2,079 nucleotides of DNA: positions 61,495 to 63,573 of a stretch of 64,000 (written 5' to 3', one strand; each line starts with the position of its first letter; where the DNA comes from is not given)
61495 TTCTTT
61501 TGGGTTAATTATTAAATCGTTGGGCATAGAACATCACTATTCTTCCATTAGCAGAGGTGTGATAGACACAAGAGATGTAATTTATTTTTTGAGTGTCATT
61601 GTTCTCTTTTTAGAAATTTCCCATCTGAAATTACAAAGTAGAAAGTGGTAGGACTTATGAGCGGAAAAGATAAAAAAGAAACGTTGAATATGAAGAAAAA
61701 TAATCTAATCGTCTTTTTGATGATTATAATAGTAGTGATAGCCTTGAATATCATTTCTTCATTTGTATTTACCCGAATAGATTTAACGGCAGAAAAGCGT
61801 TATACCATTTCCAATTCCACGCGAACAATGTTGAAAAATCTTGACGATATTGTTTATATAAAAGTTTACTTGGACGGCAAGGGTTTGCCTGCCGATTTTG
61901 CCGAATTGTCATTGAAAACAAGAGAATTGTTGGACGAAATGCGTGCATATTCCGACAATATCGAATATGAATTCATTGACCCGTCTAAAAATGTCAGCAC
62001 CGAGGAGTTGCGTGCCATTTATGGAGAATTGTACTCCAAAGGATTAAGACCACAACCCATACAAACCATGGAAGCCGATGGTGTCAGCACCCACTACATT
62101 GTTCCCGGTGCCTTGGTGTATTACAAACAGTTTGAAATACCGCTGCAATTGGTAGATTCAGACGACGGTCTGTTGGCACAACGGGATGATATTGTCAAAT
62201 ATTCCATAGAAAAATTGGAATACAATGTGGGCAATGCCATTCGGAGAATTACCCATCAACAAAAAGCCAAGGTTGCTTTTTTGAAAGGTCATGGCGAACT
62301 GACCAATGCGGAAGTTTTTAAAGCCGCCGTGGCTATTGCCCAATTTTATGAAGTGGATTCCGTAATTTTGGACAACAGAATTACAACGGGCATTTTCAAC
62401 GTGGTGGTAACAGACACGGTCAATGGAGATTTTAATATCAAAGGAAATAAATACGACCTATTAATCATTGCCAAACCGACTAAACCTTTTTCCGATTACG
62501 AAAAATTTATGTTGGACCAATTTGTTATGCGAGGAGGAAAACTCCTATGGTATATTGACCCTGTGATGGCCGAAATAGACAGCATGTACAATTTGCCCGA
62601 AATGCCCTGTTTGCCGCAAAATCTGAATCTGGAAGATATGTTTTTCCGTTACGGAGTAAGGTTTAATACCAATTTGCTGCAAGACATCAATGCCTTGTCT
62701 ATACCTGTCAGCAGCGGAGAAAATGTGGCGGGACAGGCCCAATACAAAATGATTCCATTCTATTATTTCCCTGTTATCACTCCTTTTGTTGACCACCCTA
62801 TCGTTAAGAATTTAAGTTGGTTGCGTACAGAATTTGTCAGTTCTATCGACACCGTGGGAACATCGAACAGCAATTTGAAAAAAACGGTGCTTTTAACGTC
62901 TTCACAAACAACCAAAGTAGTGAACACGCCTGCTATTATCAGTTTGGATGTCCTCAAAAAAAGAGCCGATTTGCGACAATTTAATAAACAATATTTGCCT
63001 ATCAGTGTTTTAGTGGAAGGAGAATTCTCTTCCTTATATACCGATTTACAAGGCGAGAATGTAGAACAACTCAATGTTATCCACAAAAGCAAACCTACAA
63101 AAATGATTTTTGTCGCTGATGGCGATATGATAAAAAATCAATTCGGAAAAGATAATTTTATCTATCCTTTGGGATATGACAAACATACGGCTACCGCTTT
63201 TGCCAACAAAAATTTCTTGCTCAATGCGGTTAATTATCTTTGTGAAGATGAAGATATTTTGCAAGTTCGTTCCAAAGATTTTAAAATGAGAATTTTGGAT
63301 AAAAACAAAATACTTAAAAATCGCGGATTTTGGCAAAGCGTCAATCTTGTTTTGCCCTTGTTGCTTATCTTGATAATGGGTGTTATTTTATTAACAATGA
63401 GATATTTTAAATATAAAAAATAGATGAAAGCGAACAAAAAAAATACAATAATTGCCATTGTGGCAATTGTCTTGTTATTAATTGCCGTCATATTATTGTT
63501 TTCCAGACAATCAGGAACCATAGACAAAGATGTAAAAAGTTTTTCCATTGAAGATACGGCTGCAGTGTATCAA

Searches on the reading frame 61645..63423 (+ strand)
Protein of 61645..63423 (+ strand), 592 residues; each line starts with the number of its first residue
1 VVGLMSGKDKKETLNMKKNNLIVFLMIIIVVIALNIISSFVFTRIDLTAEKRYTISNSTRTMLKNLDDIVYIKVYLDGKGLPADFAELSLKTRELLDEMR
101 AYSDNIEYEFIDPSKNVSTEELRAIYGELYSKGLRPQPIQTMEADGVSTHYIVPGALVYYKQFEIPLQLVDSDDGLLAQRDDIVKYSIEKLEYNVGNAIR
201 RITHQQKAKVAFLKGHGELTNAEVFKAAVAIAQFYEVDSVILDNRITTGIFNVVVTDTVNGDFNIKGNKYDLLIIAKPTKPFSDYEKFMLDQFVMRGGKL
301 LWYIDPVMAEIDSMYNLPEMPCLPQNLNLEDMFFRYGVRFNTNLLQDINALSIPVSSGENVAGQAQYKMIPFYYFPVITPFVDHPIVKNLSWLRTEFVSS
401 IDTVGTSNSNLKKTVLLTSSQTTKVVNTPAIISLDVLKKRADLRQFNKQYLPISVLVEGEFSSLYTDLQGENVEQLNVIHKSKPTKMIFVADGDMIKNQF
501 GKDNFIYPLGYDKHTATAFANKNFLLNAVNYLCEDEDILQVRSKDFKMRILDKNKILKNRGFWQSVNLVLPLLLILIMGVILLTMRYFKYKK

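Call 49: search_protein_families(library=ncbifam, proteins=[window:61645-63423:+], max_evalue=0.00001)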
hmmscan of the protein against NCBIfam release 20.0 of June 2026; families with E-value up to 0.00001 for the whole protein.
window:61645-63423:+ (592 aa): 1 family
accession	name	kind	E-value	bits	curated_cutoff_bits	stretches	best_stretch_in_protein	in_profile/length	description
TIGR03521.1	GldG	equivalog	1.5e-163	545.4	389.85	1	22-590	2-551/552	gliding motility-associated ABC transporter substrate-binding protein GldG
